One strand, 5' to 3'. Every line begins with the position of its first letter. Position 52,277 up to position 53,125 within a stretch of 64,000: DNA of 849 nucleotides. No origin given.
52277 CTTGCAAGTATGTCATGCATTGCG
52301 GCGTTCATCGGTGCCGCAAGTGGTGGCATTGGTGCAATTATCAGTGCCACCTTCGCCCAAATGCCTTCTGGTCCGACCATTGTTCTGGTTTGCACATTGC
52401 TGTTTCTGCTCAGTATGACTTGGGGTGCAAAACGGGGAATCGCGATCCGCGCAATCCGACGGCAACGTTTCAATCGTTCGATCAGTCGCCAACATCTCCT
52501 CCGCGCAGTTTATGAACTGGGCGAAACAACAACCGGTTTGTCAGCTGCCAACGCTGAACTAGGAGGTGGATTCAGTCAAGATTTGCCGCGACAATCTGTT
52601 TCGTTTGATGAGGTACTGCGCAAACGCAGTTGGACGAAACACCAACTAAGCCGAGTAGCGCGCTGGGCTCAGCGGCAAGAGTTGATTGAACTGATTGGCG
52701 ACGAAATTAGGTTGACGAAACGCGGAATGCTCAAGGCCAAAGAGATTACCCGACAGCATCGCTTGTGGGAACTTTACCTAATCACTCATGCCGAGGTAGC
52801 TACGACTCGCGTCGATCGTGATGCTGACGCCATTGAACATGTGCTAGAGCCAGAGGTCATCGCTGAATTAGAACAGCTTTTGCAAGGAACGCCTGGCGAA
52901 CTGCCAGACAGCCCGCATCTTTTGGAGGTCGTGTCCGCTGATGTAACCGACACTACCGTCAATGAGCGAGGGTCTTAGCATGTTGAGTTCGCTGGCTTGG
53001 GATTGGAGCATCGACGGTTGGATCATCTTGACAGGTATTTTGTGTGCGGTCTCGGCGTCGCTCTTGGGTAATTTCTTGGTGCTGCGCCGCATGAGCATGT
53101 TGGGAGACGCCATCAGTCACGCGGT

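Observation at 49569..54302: Metal ABC importer in which both permeases carry C-terminal DtxR-like repressor domains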

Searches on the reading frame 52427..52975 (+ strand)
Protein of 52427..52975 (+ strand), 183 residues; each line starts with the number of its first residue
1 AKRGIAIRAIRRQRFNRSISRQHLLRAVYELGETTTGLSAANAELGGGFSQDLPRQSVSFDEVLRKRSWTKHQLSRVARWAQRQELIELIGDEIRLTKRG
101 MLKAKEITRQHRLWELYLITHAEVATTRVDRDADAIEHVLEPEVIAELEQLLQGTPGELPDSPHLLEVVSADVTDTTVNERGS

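Call 6: search_protein_families(library=pfam, proteins=[window:52427-52975:+], max_evalue=10)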
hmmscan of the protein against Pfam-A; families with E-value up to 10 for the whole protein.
seq(183 aa): 3 families
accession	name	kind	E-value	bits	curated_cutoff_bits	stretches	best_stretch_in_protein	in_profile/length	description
PF02742.21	Fe_dep_repr_C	-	2.8e-13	50.1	27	1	97-153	1-57/70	Iron dependent repressor, metal binding and dimerisation domain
PF06969.22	HemN_C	-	0.0018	18.7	24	1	58-102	32-66/67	HemN C-terminal domain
PF21680.2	GIDA_C_1st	-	0.06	14.5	24.7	1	78-172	2-85/96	tRNA modifying enzyme MnmG/GidA C-terminal helical domain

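Call 27: search_solved_structures(query=A1, max_evalue=0.01, show_alignments=0)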
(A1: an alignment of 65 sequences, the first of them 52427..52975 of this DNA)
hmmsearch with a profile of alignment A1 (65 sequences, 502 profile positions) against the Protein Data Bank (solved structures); distinct sequences matched with E-value up to 0.01: 28.
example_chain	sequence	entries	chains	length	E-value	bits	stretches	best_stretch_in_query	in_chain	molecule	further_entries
7kyo_C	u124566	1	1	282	1.3e-39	139.2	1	65-330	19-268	Manganese ABC transporter, permease protein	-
7kyp_B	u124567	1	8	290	2e-39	138.7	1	65-331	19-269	Manganese ABC transporter, permease protein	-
9oko_B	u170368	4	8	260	1.8e-19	72.8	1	67-327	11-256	High-affinity zinc uptake system membrane protein ZnuB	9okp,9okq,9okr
5cvi_A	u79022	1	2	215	3.9e-10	42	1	373-475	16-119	SloR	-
3hrs_A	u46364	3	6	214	9.3e-08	34.2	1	377-477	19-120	Metalloregulator ScaR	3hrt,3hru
1ddn_A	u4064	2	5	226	1.3e-07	33.7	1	391-476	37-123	DIPHTHERIA TOX REPRESSOR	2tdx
2qqb_A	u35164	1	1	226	1.3e-07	33.7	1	391-476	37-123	Diphtheria toxin repressor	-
2qq9_A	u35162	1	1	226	1.3e-07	33.6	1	392-476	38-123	Diphtheria toxin repressor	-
2qqa_A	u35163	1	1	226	1.4e-07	33.6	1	392-476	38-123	Diphtheria toxin repressor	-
1f5t_A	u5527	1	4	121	3e-07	32.5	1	391-473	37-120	DIPHTHERIA TOXIN REPRESSOR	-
6o5c_A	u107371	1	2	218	4.4e-07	31.9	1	375-474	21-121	Putative metal-dependent transcriptional regulator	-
1b1b_A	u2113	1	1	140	9.2e-07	30.9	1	391-477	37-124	PROTEIN (IRON DEPENDENT REGULATOR)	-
7b24_A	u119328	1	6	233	1.1e-06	30.6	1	390-476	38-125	DtxR family iron (Metal) dependent repressor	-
7b1v_A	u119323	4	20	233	1.2e-06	30.5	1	391-476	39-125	DtxR family iron (Metal) dependent repressor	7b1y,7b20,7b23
2isy_A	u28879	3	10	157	1.3e-06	30.4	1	391-477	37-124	Iron-dependent repressor ideR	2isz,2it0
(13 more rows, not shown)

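Call 40: predict_structure(alignment_id=A1)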
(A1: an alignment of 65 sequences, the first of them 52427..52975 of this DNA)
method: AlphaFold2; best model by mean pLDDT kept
length: 183 residues; sequences in the alignment: 65
mean_pLDDT: 79.1   pTM: 0.65
mean pLDDT of the five models: 79.1, 77.6, 77.4, 76.9, 76.8
residues with pLDDT >= 90: 85; 70-90: 34; 50-70: 56; < 50: 8
segments of 3 or more residues with pLDDT < 50: 164-166
pLDDT, mean of each block of 10 residues (from residue 1): 92 95 97 79 60 80 96 97 98 97 95 87 66 55 75 57 50 55 57
secondary structure, 60 per line:
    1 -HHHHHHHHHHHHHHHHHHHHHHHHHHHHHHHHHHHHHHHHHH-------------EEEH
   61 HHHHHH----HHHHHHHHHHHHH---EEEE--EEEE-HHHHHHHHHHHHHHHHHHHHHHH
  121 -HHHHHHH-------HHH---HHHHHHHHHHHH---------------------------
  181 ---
elements in order: H2-43 E57-59 H60-66 H71-83 E87-90 E93-96 H98-120 H122-128 H142-153

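Call 46: fold_search(model_id=the predicted structure, library=pdb)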
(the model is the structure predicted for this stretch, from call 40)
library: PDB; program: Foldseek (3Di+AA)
matches with E <= 10: 1296; with E <= 0.001: 0
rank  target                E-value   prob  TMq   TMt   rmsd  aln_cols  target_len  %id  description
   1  2isy_A                4.1e-03  1.00  0.46  0.56   6.3       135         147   20  Crystal structure of the nickel-activated two-domain iron-dependent regulator (IdeR) (released 2007-02-13)
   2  1f5t_A                5.5e-03  1.00  0.46  0.67   6.1       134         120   21  DIPHTHERIA TOX REPRESSOR (C102D MUTANT) COMPLEXED WITH NICKEL AND DTXR CONSENSUS BINDING SEQUENCE (released 2000-09-25)
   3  8pvt_B                6.2e-03  1.00  0.44  0.56   6.1       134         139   24  Manganese-dependent transcriptional repressor DR2539 complexed with cadmium (SAD 7 keV) (released 2024-05-08)
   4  3hrs_B                8.9e-03  1.00  0.34  0.30   6.5       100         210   21  Crystal Structure of the Manganese-activated Repressor ScaR: apo form (released 2009-06-23)
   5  7b1y_A                1.1e-02  1.00  0.45  0.58   6.2       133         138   21  DtxR-like iron-dependent regulator IdeR complexed with cobalt and its consensus DNA-binding sequence (released 2021-03-03)
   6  2f5f_B                1.1e-02  1.00  0.41  0.53   8.1       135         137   16  Bacillus subtilis manganese transport regulator (MNTR) bound to manganese, AC conformation, pH 8.5 (released 2006-03-07)
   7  1g3t_A                1.2e-02  1.00  0.46  0.40   6.1       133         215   20  CYS102SER DTXR (released 2001-10-25)
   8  7b1v_B                1.2e-02  1.00  0.44  0.37   6.5       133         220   21  DtxR-like iron-dependent regulator IdeR complexed with cobalt (released 2021-03-03)
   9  7b24_A                1.3e-02  1.00  0.45  0.56   6.3       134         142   21  DtxR-like iron-dependent regulator IdeR (P39G variant) complexed with cobalt and its consensus DNA-binding sequence (released 2021-03-03)
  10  1ddn_A                1.4e-02  1.00  0.45  0.68   6.0       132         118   20  DIPHTHERIA TOX REPRESSOR (C102D MUTANT)/TOX DNA OPERATOR COMPLEX (released 1998-10-14)
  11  2it0_C                1.5e-02  1.00  0.45  0.59   6.3       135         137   20  Crystal structure of a two-domain IdeR-DNA complex crystal form II (released 2007-02-13)
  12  5cvi_A                1.5e-02  1.00  0.42  0.37   6.4       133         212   20  Structure of the manganese regulator SloR (released 2015-08-12)
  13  3hru_A                1.6e-02  1.00  0.40  0.36   6.0       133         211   20  Crystal Structure of ScaR with bound Zn2+ (released 2009-06-23)
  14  7b24_B                1.7e-02  1.00  0.43  0.36   6.4       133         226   20  DtxR-like iron-dependent regulator IdeR (P39G variant) complexed with cobalt and its consensus DNA-binding sequence (released 2021-03-03)
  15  1xcv                  2.1e-02  1.00  0.46  0.59   6.0       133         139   20  Crystal Structure Of (H79AC102D)Dtxr complexed with Nickel(II) (released 2005-08-16)
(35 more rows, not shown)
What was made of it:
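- On DtxR/MntR-family metalloregulator (domain level): The tail 1 model fits poorly overall (call 46).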
